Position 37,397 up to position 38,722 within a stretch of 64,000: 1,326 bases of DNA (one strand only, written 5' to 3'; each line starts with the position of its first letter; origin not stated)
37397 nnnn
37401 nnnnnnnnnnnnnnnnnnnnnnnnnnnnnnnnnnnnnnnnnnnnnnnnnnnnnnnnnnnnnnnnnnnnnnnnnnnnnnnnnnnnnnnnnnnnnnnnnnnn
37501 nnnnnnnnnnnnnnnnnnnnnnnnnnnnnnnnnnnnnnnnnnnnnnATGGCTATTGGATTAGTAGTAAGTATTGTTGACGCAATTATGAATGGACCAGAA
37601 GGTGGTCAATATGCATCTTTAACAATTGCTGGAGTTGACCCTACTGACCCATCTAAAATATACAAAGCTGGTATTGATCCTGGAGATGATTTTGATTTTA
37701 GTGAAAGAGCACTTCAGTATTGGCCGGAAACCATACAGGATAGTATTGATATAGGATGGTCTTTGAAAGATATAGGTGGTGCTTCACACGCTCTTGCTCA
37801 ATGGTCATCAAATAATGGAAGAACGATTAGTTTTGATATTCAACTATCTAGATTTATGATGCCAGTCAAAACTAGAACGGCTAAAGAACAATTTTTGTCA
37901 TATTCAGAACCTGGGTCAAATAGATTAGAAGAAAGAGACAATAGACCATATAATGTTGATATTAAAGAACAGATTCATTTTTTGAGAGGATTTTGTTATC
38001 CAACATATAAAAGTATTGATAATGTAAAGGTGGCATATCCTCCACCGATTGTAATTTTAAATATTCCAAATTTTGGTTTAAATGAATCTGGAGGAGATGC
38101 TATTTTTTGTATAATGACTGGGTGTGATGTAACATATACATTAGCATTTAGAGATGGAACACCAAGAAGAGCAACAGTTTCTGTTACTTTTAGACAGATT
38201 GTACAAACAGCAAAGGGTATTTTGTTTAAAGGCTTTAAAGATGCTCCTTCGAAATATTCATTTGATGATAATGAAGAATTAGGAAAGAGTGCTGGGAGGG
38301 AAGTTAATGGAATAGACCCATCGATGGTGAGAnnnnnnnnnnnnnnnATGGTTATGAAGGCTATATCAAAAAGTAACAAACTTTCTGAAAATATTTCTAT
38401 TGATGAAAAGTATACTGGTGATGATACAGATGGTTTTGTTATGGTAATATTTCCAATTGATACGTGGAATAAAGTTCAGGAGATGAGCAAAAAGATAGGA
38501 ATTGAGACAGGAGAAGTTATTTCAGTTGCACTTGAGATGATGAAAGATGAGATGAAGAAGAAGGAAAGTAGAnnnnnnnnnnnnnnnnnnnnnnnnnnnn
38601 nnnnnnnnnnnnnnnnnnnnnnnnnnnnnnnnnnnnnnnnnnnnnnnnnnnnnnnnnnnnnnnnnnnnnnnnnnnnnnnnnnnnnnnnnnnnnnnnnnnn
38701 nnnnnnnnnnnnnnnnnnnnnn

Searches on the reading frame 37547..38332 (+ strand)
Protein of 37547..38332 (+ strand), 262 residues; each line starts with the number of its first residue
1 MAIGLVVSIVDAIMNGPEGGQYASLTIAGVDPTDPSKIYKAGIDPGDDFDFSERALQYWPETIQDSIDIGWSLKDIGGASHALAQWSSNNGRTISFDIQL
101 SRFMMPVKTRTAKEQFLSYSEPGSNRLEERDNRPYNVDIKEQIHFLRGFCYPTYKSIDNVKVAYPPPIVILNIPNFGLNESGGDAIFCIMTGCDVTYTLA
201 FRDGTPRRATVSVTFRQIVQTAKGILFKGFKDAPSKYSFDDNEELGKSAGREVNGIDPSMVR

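Call 8: search_protein_families(library=phrogs, proteins=[window:37547-38332:+], max_evalue=0.001)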
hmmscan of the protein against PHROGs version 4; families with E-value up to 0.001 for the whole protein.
window:37547-38332:+ (262 aa): 1 family
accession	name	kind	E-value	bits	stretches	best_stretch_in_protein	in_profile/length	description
phrog_76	-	tail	0.00042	21.1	0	188-237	120-169/272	tail protein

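Call 18: search_protein_families(library=pfam, proteins=[window:37547-38332:+], max_evalue=0.01)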
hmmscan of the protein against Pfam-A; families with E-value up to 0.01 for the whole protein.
window:37547-38332:+ (262 aa): 1 family
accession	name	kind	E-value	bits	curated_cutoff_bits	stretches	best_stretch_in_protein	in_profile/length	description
PF19266.4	CIS_tube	-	1.2e-07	32.1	27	1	56-222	25-154/158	Contractile injection system tube protein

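Call 86: search_protein_families(library=ncbifam, proteins=[window:37547-38332:+], max_evalue=0.01)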
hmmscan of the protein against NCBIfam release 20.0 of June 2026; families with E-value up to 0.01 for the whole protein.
window:37547-38332:+ (262 aa): 0 families

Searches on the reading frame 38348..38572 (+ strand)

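Call 9: search_protein_families(library=phrogs, proteins=[window:38348-38572:+], max_evalue=0.01)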
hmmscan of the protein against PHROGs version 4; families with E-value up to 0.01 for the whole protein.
window:38348-38572:+ (75 aa): 0 families

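Call 18: search_protein_families(library=pfam, proteins=[window:38348-38572:+], max_evalue=0.01)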
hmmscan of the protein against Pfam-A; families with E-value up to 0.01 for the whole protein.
window:38348-38572:+ (75 aa): 1 family
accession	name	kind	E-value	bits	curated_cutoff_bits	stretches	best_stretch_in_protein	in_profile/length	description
PF19785.4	UPF0738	-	0.0077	16.7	27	1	22-70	43-93/117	Family of unknown function (UPF0738)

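Call 55: search_protein_families(library=padloc, proteins=[window:38348-38572:+], max_evalue=0.01)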
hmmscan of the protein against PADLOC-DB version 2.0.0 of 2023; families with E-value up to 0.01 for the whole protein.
window:38348-38572:+ (75 aa): 0 families

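Call 86: search_protein_families(library=ncbifam, proteins=[window:38348-38572:+], max_evalue=0.01)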
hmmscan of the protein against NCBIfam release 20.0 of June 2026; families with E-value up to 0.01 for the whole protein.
window:38348-38572:+ (75 aa): 0 families
